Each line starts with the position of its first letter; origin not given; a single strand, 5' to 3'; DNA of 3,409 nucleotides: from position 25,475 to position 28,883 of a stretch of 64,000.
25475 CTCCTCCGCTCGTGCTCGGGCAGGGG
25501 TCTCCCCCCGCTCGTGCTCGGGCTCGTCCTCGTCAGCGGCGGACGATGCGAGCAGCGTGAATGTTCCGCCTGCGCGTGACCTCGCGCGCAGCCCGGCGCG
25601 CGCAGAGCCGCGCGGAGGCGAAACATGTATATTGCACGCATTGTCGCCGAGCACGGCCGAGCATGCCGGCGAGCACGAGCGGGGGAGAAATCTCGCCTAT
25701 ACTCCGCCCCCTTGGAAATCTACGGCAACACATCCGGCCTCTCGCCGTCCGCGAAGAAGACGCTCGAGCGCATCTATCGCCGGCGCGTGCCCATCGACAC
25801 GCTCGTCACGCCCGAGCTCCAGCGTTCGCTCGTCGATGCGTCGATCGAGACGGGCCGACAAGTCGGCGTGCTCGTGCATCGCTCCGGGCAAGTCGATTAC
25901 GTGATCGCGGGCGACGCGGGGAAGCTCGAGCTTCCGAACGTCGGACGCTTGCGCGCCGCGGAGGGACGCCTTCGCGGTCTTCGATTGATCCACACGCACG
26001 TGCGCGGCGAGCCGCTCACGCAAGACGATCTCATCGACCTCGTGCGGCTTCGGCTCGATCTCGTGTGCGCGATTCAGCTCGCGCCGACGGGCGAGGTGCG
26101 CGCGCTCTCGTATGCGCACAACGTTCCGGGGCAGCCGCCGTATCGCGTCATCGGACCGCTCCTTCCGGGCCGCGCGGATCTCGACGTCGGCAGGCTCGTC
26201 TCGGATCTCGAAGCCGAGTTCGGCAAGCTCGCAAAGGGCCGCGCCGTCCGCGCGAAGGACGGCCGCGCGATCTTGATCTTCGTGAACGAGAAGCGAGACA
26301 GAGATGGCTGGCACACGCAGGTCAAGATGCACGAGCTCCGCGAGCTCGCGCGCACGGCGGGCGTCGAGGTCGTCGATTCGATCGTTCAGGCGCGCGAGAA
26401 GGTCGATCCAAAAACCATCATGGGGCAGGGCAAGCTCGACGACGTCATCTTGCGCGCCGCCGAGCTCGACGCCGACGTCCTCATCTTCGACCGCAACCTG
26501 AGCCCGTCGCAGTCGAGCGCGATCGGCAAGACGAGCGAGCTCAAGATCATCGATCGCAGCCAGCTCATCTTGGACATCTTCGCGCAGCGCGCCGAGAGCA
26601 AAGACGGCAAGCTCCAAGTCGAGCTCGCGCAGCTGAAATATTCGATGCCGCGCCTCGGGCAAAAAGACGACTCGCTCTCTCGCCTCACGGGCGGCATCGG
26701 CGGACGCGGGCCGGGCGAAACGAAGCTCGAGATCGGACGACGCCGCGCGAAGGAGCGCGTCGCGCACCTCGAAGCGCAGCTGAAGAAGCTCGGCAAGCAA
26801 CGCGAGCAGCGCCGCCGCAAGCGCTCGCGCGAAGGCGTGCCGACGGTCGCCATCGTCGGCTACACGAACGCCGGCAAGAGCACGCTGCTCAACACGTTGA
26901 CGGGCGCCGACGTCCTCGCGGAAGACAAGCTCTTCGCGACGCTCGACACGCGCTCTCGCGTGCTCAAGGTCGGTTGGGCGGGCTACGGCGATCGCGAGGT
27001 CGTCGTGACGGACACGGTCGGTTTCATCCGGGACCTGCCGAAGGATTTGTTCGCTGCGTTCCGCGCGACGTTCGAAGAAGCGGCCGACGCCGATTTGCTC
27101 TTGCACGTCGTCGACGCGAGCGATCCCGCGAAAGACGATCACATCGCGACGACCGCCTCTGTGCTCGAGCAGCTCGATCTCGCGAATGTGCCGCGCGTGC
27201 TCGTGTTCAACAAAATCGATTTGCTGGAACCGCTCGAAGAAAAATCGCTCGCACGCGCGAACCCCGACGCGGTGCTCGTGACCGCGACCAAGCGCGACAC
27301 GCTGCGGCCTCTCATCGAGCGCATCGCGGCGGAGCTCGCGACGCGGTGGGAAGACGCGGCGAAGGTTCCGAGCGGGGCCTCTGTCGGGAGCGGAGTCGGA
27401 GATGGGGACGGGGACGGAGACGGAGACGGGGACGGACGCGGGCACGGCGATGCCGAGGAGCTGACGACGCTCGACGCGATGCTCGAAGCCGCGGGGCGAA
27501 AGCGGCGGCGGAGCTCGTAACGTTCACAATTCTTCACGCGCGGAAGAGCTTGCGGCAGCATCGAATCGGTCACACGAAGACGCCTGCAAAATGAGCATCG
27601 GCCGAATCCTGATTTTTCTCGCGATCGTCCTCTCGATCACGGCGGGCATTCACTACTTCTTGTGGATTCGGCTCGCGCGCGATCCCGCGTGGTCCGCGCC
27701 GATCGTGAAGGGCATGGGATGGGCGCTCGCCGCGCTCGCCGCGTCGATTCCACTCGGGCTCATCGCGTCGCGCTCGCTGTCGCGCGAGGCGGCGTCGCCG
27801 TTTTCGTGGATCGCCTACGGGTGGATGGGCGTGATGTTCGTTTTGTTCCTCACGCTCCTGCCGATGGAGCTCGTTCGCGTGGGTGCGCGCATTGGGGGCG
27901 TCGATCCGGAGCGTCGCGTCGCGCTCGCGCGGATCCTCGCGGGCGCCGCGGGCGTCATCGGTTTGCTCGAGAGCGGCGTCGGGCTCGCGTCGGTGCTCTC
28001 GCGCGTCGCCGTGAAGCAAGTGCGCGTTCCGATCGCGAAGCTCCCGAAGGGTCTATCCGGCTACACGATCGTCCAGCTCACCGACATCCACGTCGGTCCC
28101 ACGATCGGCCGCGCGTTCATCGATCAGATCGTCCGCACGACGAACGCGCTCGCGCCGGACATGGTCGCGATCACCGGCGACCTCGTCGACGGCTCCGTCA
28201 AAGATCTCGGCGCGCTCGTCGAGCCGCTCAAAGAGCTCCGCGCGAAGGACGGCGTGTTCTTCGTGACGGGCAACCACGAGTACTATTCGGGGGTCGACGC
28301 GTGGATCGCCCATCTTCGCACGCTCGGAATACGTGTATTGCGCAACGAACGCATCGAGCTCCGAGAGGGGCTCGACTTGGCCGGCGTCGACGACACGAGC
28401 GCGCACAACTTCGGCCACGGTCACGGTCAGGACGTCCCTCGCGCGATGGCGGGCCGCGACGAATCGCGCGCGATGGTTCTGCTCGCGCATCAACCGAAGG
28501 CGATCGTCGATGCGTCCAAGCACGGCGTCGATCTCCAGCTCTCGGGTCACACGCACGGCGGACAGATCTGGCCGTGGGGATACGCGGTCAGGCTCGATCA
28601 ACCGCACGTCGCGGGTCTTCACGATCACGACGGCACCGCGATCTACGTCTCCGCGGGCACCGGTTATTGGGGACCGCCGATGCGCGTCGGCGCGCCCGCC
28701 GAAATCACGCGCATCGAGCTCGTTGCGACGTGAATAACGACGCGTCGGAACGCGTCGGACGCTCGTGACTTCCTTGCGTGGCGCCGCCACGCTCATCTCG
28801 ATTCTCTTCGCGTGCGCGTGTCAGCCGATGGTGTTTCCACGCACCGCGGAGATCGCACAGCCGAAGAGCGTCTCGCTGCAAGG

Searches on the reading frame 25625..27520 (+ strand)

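Call 44: search_protein_families(library=pfam, proteins=[window:25625-27520:+], max_evalue=0.001)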
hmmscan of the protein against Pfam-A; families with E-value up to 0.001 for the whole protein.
window:25625-27520:+ (631 aa): 10 families
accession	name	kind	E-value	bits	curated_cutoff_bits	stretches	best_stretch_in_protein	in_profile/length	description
PF13167.11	GTP-bdg_N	-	4.5e-29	101.3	25.4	1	234-320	3-89/89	GTP-binding GTPase N-terminal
PF16360.10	GTP-bdg_M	-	1.6e-27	96.3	29.5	1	322-400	1-79/79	GTP-binding GTPase Middle Region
PF01926.29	MMR_HSR1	-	2.3e-21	76.4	21.9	1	407-530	1-113/113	50S ribosome-binding GTPase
PF00009.33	GTP_EFTU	-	1.8e-06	28.1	26.5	0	485-539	89-136/188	Elongation factor Tu GTP binding domain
PF00350.29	Dynamin_N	-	3.7e-06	27.5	27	1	408-439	1-32/168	Dynamin family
PF03193.22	RsgA_GTPase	-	4e-05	23.9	30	0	404-433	106-134/174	RsgA GTPase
PF02421.24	FeoB_N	-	5.3e-05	23.2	27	1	407-535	2-119/156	Ferrous iron transport protein B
PF00025.27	Arf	-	0.00028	20.8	22.3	0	489-543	82-137/174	ADP-ribosylation factor family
PF16897.10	MMR_HSR1_Xtn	-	0.00029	21.2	35.2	0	522-571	56-104/106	C-terminal region of MMR_HSR1 domain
PF02492.25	cobW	-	0.00071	19.6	20.7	0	457-539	84-161/180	CobW/HypB/UreG, nucleotide-binding domain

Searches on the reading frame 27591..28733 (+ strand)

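Call 44: search_protein_families(library=pfam, proteins=[window:27591-28733:+], max_evalue=0.001)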
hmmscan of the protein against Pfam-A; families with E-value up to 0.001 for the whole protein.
window:27591-28733:+ (380 aa): 2 families
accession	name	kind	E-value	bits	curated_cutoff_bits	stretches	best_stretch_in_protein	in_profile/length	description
PF00149.33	Metallophos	-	1.6e-13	52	21.5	1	159-323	2-190/191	Calcineurin-like phosphoesterase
PF12850.12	Metallophos_2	-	0.00087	19.8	27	0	160-323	3-118/154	Calcineurin-like phosphoesterase superfamily domain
